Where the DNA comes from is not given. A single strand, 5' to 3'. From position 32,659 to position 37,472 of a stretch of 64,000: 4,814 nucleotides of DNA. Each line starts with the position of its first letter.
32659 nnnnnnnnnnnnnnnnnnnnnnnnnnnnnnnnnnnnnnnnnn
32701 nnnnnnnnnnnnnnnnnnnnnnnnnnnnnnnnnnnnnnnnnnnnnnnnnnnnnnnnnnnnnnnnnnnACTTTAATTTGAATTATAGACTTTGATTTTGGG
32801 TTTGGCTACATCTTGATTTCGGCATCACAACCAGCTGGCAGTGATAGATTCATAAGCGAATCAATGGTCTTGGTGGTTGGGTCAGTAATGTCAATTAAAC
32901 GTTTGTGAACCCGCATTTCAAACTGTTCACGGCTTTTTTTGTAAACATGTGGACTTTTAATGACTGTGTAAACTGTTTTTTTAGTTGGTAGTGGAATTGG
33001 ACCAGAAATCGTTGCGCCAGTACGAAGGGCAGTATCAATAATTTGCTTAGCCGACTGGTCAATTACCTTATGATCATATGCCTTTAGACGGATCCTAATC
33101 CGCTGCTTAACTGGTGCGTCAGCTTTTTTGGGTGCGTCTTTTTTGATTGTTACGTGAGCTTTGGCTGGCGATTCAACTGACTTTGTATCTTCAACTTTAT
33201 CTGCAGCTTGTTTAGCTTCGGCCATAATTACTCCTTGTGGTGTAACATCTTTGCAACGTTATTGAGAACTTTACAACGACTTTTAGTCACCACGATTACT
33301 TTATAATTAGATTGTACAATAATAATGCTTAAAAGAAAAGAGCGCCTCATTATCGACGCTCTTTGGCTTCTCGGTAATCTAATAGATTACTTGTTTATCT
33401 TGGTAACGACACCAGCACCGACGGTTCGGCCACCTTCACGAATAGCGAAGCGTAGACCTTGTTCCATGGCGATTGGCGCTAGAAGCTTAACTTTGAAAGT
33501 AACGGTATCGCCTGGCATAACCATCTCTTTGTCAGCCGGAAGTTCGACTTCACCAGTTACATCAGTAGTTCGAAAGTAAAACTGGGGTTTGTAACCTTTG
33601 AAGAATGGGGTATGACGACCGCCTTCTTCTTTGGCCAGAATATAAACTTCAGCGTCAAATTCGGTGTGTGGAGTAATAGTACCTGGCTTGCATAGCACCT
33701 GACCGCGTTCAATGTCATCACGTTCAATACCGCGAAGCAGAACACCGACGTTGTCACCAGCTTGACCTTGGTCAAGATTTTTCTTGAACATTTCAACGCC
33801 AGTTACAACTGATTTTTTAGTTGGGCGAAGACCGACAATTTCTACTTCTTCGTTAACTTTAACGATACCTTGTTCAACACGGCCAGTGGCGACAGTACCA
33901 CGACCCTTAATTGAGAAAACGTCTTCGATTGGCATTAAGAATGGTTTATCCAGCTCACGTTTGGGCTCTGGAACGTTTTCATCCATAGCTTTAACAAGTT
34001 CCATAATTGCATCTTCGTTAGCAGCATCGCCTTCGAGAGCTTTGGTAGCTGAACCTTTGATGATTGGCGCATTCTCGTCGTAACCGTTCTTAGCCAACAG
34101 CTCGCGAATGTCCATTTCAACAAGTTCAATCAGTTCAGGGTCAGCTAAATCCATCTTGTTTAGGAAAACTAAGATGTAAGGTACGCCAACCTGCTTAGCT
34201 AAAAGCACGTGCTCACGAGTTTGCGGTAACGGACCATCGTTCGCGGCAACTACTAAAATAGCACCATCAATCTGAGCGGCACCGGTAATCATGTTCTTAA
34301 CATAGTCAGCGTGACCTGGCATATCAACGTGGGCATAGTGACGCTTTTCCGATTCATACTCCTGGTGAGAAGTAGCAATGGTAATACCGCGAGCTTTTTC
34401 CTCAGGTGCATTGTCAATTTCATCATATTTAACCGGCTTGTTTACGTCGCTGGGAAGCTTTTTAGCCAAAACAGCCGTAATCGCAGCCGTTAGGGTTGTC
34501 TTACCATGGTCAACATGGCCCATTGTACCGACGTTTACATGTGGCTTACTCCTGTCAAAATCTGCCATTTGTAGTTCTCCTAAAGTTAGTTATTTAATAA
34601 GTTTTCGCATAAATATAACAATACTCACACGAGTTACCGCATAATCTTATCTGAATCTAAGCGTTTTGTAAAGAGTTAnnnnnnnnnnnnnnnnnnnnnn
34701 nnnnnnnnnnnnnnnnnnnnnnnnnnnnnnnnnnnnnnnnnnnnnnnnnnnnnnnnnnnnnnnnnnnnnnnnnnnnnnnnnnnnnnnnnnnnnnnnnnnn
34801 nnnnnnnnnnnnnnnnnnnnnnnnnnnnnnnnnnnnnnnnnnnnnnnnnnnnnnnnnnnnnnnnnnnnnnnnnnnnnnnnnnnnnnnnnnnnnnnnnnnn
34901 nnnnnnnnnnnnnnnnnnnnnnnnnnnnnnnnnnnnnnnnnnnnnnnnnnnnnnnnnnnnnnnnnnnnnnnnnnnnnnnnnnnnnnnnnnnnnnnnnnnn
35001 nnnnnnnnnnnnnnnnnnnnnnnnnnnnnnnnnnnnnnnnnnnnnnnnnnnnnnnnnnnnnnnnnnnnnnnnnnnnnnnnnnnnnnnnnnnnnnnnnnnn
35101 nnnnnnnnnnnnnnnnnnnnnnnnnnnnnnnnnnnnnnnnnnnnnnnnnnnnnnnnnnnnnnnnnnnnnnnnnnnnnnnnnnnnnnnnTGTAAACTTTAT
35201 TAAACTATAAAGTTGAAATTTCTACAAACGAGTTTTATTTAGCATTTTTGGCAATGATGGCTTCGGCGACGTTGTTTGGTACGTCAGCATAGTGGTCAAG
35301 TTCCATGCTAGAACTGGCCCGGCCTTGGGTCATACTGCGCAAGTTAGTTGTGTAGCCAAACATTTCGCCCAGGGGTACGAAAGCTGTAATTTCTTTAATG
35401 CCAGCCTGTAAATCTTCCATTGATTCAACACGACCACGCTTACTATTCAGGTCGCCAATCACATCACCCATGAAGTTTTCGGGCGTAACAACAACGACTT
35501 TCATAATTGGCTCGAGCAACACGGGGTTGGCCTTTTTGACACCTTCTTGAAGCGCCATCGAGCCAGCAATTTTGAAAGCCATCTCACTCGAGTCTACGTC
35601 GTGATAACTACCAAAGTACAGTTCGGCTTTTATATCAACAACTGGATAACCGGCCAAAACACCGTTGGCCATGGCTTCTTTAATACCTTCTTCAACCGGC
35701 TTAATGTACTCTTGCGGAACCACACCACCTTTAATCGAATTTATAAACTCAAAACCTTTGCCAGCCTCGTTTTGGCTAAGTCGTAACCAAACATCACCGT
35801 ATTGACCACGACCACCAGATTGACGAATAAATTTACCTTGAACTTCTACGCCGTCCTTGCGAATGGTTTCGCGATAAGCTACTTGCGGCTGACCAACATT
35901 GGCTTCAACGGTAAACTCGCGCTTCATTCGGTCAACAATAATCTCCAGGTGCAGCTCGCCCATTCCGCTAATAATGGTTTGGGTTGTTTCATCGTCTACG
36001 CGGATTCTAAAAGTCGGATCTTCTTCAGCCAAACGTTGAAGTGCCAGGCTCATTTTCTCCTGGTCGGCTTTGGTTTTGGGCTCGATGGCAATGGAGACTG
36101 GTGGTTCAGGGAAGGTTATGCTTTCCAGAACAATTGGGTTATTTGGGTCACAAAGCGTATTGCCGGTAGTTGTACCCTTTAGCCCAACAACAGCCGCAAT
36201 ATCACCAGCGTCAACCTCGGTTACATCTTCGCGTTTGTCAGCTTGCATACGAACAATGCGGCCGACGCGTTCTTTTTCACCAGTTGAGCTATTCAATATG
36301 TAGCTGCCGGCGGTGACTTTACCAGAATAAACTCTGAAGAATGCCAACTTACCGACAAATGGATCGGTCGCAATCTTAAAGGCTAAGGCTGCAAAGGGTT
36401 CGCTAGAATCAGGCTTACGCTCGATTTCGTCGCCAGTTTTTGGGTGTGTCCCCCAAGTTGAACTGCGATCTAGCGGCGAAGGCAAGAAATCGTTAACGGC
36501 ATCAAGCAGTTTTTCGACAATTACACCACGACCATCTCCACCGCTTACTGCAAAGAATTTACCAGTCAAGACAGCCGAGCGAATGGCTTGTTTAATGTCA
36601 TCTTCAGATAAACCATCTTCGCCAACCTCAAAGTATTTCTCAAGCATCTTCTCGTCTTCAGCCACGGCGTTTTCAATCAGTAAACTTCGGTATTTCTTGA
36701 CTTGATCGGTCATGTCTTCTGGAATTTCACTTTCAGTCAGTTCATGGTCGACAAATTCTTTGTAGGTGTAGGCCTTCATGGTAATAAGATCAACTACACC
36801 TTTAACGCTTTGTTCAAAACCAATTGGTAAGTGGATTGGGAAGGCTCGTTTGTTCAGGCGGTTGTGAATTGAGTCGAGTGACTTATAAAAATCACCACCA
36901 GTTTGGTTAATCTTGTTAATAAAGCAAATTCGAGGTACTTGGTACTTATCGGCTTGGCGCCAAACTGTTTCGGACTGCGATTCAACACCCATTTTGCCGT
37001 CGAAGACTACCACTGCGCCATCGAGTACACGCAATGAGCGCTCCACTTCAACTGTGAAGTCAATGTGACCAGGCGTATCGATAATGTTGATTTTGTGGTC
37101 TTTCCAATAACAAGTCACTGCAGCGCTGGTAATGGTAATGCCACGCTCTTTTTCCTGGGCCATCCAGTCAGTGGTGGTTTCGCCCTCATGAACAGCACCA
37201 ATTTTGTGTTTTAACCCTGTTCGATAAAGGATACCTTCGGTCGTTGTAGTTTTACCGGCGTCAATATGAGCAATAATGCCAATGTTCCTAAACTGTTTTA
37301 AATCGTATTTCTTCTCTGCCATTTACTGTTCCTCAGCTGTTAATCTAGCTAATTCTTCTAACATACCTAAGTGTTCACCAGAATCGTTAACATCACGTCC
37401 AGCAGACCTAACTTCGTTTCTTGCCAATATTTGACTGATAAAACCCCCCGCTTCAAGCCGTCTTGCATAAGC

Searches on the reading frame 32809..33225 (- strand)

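Call 20: search_protein_families(library=pfam, proteins=[window:32809-33225:-], max_evalue=0.01)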
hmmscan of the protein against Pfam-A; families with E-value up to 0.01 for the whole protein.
window:32809-33225:- (139 aa): 1 family
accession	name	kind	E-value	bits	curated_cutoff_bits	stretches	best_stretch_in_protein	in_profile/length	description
PF00338.27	Ribosomal_S10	-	7.5e-38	129.2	21.2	1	44-138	1-98/98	Ribosomal protein S10p/S20e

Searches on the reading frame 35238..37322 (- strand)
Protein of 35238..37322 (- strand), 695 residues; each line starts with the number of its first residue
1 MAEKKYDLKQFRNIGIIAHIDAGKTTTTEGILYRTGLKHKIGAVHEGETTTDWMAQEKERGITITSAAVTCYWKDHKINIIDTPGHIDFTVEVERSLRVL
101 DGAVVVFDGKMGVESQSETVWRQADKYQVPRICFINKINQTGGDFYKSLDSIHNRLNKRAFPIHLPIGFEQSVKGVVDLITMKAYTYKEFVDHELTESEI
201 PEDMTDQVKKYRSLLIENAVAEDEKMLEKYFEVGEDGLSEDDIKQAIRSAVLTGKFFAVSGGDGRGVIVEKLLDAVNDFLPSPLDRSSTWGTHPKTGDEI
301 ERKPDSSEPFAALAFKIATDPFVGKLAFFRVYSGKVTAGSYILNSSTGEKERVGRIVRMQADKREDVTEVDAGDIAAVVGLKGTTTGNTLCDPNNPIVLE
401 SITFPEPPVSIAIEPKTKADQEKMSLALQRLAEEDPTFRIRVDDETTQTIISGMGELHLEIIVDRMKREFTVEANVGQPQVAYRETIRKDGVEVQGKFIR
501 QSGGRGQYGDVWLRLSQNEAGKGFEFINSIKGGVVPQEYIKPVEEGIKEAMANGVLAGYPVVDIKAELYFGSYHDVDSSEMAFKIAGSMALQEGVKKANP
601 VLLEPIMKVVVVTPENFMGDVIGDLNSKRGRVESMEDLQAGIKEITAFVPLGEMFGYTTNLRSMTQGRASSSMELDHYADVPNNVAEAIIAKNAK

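Call 4: search_protein_families(library=pfam, proteins=[window:35238-37322:-], max_evalue=1)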
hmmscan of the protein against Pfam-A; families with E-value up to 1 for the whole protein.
window:35238-37322:- (695 aa): 9 families
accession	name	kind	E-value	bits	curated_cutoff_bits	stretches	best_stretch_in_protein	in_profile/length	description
PF00009.33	GTP_EFTU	-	2.4e-56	190.7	26.5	1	9-282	1-188/188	Elongation factor Tu GTP binding domain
PF03764.24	EFG_IV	-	4.8e-46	155.9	24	1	479-599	1-121/121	Elongation factor G, domain IV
PF14492.12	EFG_III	-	1.5e-33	115.1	27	1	404-477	1-74/75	Elongation Factor G, domain III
PF00679.30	EFG_C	-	2.6e-29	101.5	27.9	1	601-687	1-87/89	Elongation factor G C-terminus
PF22042.2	EF-G_D2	-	1.9e-17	63.5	27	1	309-392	1-83/84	Elongation factor G domain 2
PF03144.31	GTP_EFTU_D2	-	1.1e-16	61.4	30.3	1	324-391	1-73/73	Elongation factor Tu domain 2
PF16658.11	RF3_C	-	7e-07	29.6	40.1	1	413-492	15-94/132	Class II release factor RF3, C-terminal domain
PF01926.29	MMR_HSR1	-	0.00044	20.8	21.9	1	58-137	28-113/113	50S ribosome-binding GTPase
PF04548.22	AIG1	-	0.0051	16.6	27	1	56-95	29-68/212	AIG1 family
